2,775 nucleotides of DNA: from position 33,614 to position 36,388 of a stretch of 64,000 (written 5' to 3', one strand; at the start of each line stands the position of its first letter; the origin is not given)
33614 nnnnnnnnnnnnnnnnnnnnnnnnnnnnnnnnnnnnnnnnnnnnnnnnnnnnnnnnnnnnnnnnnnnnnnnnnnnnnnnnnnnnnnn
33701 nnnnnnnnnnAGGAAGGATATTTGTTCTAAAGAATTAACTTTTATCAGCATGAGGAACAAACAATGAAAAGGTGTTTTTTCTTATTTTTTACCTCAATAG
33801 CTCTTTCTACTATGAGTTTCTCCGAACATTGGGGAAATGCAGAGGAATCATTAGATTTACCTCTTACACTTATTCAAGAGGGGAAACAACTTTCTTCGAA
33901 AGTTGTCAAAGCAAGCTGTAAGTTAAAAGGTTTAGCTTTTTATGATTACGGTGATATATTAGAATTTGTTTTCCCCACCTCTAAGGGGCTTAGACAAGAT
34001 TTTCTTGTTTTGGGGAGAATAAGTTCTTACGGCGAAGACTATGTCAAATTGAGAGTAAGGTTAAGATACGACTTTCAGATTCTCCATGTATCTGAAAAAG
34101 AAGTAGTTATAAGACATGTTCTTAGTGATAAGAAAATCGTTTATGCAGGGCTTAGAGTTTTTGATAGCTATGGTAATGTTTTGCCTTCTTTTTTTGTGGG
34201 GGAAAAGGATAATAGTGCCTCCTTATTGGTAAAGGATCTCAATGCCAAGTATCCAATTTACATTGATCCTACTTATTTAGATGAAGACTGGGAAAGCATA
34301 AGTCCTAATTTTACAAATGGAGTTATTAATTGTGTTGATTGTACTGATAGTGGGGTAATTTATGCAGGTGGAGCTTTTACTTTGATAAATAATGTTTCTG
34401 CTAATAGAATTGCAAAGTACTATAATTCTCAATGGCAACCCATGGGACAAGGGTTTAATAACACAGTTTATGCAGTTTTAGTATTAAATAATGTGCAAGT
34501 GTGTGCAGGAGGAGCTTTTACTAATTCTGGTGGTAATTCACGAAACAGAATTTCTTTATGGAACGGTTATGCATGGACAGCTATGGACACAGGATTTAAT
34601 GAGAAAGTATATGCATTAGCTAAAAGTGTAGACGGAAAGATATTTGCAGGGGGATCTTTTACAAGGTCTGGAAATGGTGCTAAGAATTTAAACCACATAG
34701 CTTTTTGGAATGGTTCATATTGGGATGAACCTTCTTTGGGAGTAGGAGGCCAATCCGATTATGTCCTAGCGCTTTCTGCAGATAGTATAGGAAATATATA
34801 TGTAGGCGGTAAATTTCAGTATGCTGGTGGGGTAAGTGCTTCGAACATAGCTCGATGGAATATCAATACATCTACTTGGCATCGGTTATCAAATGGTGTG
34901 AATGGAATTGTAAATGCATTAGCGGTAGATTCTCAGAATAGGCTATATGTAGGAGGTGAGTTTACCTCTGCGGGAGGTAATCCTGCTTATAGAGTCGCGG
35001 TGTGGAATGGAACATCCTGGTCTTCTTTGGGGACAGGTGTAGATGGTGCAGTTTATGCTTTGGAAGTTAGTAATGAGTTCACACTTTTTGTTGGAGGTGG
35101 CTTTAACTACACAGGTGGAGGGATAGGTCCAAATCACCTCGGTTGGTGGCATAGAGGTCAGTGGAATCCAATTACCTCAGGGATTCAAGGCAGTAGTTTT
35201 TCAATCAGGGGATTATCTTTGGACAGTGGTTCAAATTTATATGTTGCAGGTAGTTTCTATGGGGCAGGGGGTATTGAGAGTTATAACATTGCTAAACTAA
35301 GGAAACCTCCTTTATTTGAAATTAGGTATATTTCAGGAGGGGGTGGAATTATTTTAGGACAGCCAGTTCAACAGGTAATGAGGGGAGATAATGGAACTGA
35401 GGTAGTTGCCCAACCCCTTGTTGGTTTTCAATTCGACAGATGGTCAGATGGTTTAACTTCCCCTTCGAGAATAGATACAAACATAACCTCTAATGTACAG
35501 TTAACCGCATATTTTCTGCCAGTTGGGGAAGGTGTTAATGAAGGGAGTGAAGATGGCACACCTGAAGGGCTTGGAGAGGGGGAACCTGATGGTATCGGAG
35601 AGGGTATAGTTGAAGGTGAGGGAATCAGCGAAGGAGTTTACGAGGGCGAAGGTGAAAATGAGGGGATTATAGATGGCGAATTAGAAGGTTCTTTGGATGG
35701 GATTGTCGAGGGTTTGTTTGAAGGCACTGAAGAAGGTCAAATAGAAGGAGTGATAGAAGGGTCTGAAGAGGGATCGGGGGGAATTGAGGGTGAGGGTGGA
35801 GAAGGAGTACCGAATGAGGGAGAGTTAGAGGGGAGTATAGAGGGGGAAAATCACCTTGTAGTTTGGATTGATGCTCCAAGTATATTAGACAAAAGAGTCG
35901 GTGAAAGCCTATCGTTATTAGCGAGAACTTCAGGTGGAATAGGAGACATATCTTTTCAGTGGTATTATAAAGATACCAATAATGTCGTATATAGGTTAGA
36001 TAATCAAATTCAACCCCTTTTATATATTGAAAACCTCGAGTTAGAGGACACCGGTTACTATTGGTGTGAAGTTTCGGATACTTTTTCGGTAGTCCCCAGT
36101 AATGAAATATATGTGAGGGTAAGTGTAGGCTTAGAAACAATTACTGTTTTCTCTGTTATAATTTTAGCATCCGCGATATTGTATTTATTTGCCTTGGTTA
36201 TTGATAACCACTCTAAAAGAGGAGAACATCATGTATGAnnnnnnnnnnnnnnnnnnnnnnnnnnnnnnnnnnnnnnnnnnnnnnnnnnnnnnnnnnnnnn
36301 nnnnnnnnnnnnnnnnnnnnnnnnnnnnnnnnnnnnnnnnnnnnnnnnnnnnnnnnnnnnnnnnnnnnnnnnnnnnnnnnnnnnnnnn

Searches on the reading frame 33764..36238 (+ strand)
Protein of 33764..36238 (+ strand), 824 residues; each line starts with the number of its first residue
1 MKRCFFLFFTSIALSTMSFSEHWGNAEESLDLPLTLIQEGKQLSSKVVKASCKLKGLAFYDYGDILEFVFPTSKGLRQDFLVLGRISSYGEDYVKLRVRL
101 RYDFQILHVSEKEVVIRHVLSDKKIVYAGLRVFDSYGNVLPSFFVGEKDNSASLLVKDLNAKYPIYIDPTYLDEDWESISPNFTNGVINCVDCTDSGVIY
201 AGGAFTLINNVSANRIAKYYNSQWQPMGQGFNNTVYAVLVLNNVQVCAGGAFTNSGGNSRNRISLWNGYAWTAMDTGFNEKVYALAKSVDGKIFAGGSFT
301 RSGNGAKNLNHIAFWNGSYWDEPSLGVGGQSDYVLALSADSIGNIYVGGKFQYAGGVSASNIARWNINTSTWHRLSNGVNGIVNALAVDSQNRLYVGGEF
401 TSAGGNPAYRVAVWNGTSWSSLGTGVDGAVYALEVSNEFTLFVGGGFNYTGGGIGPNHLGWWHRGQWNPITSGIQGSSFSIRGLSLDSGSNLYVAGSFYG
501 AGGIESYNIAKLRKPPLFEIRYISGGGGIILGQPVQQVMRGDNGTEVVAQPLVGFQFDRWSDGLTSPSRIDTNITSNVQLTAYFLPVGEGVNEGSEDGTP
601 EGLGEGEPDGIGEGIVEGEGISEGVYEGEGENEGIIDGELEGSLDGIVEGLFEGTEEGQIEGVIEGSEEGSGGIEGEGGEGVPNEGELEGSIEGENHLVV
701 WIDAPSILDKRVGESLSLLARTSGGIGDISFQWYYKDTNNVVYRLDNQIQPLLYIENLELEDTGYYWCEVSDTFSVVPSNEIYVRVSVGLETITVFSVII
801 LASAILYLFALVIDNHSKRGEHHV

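Call 87: search_protein_families(library=pfam, proteins=[window:33764-36238:+], max_evalue=0.0001)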
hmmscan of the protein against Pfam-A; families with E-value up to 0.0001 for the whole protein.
window:33764-36238:+ (824 aa): 6 families
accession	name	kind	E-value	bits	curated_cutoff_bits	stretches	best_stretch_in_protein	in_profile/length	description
PF12768.13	Rax2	-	6.5e-17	62.2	28.8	2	383-450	26-96/254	Rax2 C-terminal beta propeller domain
PF17164.10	DUF5122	-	3e-10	40.6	27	0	197-219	4-26/36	Domain of unknown function (DUF5122) beta-propeller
PF18998.6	Flg_new_2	-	4.8e-05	23.7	23.6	0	524-585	7-70/73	Divergent InlB B-repeat domain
PF07494.17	Reg_prop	-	5.2e-05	23.4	20.4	0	380-399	4-23/24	Two component regulator propeller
PF06739.17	SBBP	-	6.7e-05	23.2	20.5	0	325-350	6-31/38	Beta-propeller repeat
PF00047.31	ig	-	7.3e-05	23.4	21.8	0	711-779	6-79/81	Immunoglobulin domain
